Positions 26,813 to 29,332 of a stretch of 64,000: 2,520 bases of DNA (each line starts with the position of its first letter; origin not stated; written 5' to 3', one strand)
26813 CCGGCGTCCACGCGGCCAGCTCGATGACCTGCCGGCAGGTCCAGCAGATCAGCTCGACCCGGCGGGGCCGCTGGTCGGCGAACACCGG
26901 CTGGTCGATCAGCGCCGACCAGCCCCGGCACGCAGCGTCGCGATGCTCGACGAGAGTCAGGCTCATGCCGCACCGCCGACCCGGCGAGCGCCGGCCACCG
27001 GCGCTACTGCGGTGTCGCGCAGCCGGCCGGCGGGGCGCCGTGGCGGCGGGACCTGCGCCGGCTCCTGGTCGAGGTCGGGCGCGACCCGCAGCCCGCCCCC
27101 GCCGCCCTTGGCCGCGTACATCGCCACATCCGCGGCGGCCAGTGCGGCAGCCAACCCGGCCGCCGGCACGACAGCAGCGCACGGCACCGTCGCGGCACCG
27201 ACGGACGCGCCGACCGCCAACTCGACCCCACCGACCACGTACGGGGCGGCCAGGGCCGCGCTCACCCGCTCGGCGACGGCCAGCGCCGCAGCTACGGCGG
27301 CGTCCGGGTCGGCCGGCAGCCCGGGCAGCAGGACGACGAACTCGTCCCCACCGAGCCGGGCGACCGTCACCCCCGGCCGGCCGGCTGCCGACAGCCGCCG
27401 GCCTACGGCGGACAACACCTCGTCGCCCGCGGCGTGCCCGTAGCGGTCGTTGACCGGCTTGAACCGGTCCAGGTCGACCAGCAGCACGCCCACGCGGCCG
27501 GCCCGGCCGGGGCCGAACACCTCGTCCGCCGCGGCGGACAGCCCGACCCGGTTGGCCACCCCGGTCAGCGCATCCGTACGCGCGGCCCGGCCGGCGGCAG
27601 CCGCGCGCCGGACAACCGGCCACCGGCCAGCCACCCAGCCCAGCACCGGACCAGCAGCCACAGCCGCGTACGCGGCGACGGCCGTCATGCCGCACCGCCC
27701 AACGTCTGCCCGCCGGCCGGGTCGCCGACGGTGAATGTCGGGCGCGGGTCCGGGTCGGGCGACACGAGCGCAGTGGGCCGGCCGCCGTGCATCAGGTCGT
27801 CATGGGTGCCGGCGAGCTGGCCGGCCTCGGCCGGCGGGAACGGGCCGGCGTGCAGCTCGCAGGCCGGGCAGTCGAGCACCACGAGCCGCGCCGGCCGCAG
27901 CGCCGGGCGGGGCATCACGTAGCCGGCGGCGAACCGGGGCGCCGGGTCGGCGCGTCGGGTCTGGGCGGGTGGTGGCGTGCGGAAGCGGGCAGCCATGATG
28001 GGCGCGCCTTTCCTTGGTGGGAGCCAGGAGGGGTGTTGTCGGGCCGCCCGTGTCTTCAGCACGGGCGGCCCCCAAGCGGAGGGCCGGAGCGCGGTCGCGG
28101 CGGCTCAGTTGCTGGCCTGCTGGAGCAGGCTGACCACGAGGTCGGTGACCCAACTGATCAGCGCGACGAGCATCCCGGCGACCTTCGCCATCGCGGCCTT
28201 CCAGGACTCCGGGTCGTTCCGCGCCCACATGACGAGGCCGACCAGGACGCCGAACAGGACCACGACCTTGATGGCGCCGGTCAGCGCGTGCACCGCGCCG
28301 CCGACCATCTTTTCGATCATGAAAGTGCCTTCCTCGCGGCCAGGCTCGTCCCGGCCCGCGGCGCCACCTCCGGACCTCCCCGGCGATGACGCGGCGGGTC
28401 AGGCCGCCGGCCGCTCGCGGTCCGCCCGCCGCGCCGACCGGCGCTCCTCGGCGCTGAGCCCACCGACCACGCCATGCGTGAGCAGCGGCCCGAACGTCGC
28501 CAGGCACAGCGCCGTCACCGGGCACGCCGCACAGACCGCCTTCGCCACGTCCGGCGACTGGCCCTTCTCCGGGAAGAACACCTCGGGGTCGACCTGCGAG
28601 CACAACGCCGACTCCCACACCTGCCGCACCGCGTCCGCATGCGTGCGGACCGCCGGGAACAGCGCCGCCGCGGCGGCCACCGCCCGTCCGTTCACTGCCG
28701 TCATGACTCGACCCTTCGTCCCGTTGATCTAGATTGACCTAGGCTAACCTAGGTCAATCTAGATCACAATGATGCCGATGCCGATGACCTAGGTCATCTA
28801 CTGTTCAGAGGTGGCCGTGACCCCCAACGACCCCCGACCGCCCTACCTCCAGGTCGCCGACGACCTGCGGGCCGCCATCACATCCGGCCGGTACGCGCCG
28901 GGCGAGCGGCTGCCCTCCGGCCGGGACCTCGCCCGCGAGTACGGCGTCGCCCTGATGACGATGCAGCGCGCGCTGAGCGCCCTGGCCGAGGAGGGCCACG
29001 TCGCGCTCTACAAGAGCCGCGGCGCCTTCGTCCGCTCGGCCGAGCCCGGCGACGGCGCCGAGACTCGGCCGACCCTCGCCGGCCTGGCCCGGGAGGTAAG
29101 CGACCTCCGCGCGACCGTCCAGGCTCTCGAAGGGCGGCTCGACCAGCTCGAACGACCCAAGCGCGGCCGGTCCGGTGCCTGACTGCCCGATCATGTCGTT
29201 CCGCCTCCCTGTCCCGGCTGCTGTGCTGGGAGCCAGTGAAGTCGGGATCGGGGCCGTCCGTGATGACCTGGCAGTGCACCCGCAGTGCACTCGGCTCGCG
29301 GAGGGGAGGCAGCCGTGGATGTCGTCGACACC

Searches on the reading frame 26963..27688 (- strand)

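Call 78: search_protein_families(library=pfam, proteins=[window:26963-27688:-], max_evalue=0.01)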
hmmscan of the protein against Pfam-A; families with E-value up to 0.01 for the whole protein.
window:26963-27688:- (241 aa): 1 family
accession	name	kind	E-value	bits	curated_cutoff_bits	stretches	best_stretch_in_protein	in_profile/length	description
PF00990.26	GGDEF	-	4.4e-32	111.5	23.8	1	37-197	2-158/161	Diguanylate cyclase, GGDEF domain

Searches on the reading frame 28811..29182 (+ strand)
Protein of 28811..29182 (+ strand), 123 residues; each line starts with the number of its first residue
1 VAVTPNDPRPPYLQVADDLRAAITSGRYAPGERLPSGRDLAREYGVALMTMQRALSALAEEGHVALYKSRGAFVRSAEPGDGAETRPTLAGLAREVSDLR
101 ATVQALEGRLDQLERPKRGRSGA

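Call 10: search_protein_families(library=pfam, proteins=[window:28811-29182:+], max_evalue=0.01)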
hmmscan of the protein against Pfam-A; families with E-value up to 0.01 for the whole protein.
window:28811-29182:+ (123 aa): 4 families
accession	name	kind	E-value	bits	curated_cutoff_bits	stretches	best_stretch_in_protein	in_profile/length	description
PF00392.27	GntR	-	2.4e-17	62.8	27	1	11-74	1-64/64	Bacterial regulatory proteins, gntR family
PF14502.12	HTH_41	-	0.00033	20.5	25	1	31-66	3-38/48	Helix-turn-helix domain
PF08954.16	Trimer_CC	-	0.00037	20.5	27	1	91-114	23-46/52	Trimerisation motif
PF25213.1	HVO_A0261_N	-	0.0059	16.9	35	0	38-65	28-55/86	HVO_A0261 N-terminal domain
